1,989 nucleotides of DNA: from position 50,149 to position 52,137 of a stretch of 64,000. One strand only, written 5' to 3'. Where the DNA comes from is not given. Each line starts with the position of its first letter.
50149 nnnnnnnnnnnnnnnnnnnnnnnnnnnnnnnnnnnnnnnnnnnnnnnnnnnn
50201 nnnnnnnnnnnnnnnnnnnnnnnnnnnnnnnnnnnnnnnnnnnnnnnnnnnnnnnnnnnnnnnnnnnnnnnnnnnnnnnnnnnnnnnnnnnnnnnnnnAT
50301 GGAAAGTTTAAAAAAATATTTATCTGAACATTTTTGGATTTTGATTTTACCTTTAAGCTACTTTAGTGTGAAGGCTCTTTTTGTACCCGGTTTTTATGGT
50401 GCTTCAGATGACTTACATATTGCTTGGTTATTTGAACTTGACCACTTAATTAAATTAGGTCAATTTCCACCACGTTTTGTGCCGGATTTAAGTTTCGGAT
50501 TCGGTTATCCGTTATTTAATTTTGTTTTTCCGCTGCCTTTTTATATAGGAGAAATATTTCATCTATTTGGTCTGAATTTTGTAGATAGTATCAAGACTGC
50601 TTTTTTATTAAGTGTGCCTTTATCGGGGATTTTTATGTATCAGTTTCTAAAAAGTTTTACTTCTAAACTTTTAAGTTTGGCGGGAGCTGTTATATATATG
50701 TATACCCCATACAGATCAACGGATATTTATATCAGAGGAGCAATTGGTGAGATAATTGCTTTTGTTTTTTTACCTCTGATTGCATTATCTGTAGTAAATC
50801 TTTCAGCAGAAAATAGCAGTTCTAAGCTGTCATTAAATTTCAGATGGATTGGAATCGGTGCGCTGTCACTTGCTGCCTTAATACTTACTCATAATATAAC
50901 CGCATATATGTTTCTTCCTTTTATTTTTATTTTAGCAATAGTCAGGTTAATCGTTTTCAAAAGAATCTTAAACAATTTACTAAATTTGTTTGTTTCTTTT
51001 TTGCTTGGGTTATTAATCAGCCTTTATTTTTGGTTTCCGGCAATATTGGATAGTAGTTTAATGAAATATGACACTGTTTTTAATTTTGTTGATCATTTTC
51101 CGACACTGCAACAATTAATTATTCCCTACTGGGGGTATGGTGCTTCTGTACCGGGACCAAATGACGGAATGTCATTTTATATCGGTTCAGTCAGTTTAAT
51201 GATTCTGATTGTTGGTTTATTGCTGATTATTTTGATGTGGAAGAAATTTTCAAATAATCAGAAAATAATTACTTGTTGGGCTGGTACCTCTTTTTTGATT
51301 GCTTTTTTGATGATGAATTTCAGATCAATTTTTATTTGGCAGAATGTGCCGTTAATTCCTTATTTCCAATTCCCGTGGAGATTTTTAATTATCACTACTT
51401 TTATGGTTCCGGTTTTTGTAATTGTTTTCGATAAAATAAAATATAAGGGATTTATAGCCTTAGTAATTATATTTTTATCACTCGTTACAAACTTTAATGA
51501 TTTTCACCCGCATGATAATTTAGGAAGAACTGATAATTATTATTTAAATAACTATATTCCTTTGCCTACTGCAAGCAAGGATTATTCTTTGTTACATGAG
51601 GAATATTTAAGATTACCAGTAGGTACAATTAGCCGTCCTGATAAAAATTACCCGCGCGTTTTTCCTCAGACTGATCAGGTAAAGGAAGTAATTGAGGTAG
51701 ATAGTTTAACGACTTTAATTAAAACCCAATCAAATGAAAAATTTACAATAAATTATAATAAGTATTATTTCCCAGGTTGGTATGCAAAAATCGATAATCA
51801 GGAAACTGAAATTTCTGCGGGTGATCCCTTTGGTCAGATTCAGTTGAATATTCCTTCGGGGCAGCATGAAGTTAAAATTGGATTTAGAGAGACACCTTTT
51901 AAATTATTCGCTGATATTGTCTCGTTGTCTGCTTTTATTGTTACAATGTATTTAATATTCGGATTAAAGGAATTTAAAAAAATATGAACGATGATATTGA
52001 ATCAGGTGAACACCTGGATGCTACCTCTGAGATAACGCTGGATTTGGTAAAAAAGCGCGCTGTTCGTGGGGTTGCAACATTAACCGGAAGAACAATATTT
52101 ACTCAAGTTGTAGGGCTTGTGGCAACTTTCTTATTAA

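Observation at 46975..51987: Three tandem YfhO-like paralogs of about 560 aa each, plus two more copies elsewhere in the window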

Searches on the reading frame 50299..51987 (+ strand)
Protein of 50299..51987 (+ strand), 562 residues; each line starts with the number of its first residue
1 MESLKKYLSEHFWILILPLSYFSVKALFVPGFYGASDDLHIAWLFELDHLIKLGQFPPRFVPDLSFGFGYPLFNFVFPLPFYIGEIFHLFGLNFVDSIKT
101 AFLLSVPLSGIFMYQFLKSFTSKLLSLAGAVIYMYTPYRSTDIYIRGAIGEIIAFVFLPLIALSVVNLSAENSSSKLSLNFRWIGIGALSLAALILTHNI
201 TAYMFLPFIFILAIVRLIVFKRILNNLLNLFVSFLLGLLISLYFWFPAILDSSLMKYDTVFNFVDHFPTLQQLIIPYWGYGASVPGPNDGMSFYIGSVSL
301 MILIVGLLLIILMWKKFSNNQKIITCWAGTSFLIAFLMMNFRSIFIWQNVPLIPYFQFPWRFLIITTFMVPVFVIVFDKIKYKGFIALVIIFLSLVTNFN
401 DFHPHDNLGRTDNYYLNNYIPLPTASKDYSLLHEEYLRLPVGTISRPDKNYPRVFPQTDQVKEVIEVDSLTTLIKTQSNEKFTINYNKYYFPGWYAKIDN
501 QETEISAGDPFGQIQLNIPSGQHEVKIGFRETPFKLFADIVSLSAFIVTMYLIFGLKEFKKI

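Call 3: search_protein_families(library=pfam, proteins=[window:50299-51987:+], max_evalue=0.01)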
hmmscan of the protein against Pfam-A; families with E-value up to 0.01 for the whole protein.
window:50299-51987:+ (562 aa): 0 families

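Call 4: search_protein_families(library=ncbifam, proteins=[window:50299-51987:+], max_evalue=0.01)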
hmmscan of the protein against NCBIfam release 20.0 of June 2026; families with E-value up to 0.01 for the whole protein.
window:50299-51987:+ (562 aa): 0 families

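Call 40: search_protein_families(library=pfam, alignment_id=A4, max_evalue=0.001)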
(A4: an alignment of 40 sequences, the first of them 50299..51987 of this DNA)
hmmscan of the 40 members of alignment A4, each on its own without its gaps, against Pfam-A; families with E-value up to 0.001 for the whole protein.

A. member 1, window:50299-51987:+ (562 aa): 0 families

B. families by the number of members that match (of 40 scanned): 3 families
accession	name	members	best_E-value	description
PF10131.15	PTPS_related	17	2.4e-09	6-pyruvoyl-tetrahydropterin synthase related domain; membrane protein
PF13231.12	PMT_2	9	3e-08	Dolichyl-phosphate-mannose-protein mannosyltransferase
PF09586.16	YfhO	1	0.00034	Bacterial membrane protein YfhO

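Call 64: predict_structure(alignment_id=A6)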
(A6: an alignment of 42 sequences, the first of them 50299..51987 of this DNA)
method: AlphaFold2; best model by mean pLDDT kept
length: 562 residues; sequences in the alignment: 42
mean_pLDDT: 87.0   pTM: 0.90
mean pLDDT of the five models: 87.0, 86.7, 86.2, 85.7, 84.4
residues with pLDDT >= 90: 333; 70-90: 164; 50-70: 49; < 50: 16
segments of 3 or more residues with pLDDT < 50: 421-433
pLDDT, mean of each block of 10 residues (from residue 1): 82 95 94 79 89 87 64 87 97 96 98 97 97 96 91 97 90 61 95 96 95 90 88 97 93 75 88 84 76 89 94 93 94 96 95 89 96 96 96 95 87 75 43 58 68 63 78 90 86 92 89 89 92 93 97 71 45
secondary structure, 60 per line:
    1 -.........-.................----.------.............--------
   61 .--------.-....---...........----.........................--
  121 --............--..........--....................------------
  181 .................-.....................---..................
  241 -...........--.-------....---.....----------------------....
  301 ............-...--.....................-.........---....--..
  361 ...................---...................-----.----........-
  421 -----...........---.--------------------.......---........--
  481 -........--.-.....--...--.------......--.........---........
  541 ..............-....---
elements in order: H2-10 H12-28 H40-52 H72-75 H79-89 H94-118 H123-134 H137-146 H149-168 H181-197 H199-219 H223-240 H242-252 H263-266 H270-274 H297-312 H319-339 H341-349 H353-356 H359-379 H383-401 H412-419 H426-436 E461-467 E471-478 E482-489 E494-498 E501-503 E513-518 E521-529 H533-554 H556-559
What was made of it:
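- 50299..51987 (+): Paralog C, 562 aa. It overlaps B by 29 nt, and this overlap is conserved in relatives. AlphaFold pLDDT 87.0, pTM 0.90 (call 64).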

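Call 66: fold_search(model_id=the predicted structure, library=pdb)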
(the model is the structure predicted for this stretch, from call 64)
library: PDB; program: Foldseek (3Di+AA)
matches with E <= 10: 422; with E <= 0.001: 3
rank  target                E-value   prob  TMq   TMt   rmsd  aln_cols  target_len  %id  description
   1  6w98_A                2.0e-04  1.00  0.49  0.23   5.6       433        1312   11  Single-Particle Cryo-EM Structure of Arabinofuranosyltransferase AftD from Mycobacteria (released 2020-05-13)
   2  8if8_B                4.7e-04  1.00  0.41  0.37  12.1       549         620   11  Arabinosyltransferase AftA (released 2023-05-31)
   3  6wby                  5.1e-04  1.00  0.47  0.23   5.9       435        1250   11  Single-Particle Cryo-EM Structure of Arabinofuranosyltransferase AftD from Mycobacteria, Mutant R1389S Class 2 (released 2020-05-13)
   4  8agb_A                1.4e-03  1.00  0.45  0.40  11.8       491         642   12  Structure of yeast oligosaccharylransferase complex with lipid-linked oligosaccharide bound (released 2022-12-07)
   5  8pn9_A                2.2e-03  1.00  0.47  0.41   9.5       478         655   13  Structure of human oligosaccharyltransferase OST-A complex bound to NGI-1 (released 2024-05-08)
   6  7bvc_B                2.7e-03  0.98  0.34  0.20  20.5       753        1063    9  Cryo-EM structure of Mycobacterium smegmatis arabinosyltransferase EmbA-EmbB-AcpM2 in complex with ethambutol (released 2020-04-29)
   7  8age_A                2.9e-03  1.00  0.44  0.39   9.5       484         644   11  Structure of yeast oligosaccharylransferase complex with acceptor peptide bound (released 2022-12-07)
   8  7oci_F                3.1e-03  1.00  0.41  0.36  11.7       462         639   12  Cryo-EM structure of yeast Ost6p containing oligosaccharyltransferase complex (released 2022-02-16)
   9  8if8_C                3.4e-03  1.00  0.40  0.38  11.9       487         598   10  Arabinosyltransferase AftA (released 2023-05-31)
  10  6c26_A                3.9e-03  1.00  0.41  0.37  12.7       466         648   12  The Cryo-EM structure of a eukaryotic oligosaccharyl transferase complex (released 2018-01-31)
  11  7e9s_A                4.4e-03  1.00  0.44  0.31   9.5       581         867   12  Archaeal oligosaccharyltransferase AglB from Archaeoglobus fulgidus in complex with an inhibitory peptide and a dolich (released 2021-09-08)
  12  6s7t_A                6.9e-03  1.00  0.45  0.37   8.3       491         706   11  Cryo-EM structure of human oligosaccharyltransferase complex OST-B (released 2019-12-18)
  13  8b6l_I                9.7e-03  1.00  0.36  0.30  20.3       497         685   14  Subtomogram average of the human Sec61-TRAP-OSTA-translocon (released 2022-12-07)
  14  5f15                  1.6e-02  1.00  0.37  0.38   7.1       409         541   10  Crystal Structure of ArnT from Cupriavidus metallidurans bound to Undecaprenyl phosphate (released 2016-02-17)
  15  9i5k_A                2.1e-02  1.00  0.44  0.49   8.7       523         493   10  Structure of the Chaetomium thermophilum Pmt4 homodimer (C2 symmetry) (released 2025-12-24)
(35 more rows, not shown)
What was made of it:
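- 50299..51987 (+): Foldseek best match AftD at 2e-4 with TMq 0.49, then AftA, STT3, Emb and ArnT (call 66).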

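Call 71: search_protein_families(library=pfam, proteins=[window:50299-51987:+], max_evalue=1)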
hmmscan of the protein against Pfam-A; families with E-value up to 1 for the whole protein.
window:50299-51987:+ (562 aa): 1 family
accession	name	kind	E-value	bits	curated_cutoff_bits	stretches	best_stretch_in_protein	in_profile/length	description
PF20125.4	DUF6515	-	0.2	11.9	24.9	1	481-528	105-150/179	Family of unknown function (DUF6515)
